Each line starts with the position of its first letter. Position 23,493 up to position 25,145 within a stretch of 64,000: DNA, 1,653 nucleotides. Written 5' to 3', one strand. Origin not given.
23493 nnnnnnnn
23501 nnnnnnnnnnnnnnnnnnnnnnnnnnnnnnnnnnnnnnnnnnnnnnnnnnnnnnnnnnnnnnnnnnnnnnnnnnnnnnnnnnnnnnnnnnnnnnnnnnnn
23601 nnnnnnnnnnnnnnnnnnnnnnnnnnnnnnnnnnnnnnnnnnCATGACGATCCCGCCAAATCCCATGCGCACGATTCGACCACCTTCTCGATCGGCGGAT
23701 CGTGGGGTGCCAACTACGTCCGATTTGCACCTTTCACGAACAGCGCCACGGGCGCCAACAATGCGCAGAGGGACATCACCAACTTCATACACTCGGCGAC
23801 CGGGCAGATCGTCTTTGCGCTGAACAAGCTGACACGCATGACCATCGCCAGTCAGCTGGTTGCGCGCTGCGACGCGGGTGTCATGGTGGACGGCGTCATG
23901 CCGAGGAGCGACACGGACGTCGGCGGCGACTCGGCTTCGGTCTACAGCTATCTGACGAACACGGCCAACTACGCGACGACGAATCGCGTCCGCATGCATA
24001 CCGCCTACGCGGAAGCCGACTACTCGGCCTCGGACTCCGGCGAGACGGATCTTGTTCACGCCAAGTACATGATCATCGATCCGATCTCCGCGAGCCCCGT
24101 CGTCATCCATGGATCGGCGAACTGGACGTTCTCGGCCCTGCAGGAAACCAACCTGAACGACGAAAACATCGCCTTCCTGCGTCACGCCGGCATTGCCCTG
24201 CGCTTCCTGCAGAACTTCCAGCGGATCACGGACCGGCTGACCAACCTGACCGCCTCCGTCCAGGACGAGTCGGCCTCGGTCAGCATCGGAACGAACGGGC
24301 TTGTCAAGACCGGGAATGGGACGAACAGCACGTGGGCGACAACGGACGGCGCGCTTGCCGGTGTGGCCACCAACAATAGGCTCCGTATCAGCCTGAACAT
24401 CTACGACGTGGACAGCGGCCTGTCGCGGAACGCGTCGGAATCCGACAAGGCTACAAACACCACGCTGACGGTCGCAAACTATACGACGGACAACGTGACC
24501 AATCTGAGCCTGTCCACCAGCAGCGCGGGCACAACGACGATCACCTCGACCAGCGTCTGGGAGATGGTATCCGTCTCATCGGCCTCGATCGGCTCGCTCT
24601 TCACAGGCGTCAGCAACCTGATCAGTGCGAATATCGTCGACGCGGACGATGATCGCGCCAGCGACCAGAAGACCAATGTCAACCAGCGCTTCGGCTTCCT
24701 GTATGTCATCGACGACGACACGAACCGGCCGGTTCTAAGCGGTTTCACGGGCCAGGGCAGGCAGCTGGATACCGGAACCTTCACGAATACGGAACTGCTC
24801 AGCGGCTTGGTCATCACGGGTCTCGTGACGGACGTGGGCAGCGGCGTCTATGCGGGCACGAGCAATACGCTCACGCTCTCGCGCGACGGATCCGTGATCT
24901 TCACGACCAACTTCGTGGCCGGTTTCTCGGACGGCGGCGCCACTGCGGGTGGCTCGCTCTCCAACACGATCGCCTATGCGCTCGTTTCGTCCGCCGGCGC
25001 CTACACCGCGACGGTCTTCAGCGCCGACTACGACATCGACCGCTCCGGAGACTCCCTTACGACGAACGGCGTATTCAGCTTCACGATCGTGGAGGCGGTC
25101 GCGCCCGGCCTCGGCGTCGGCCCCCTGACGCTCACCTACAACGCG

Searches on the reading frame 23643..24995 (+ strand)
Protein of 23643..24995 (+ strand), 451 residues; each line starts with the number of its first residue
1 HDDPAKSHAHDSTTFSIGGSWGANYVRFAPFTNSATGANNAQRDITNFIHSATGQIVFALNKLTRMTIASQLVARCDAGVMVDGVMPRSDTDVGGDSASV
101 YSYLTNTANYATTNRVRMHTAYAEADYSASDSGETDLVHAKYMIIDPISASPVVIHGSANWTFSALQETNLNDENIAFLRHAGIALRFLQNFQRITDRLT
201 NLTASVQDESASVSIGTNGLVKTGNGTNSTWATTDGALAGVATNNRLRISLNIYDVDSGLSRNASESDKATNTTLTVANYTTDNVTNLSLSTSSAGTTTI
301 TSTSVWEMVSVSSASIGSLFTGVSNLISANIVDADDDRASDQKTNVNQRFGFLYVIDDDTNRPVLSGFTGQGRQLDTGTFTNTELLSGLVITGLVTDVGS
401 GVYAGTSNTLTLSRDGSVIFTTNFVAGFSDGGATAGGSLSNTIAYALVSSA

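Call 53: search_solved_structures(query=window:23643-24995:+, max_evalue=0.01)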
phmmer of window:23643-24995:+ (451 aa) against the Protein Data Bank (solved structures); distinct sequences matched with E-value up to 0.01: 0.
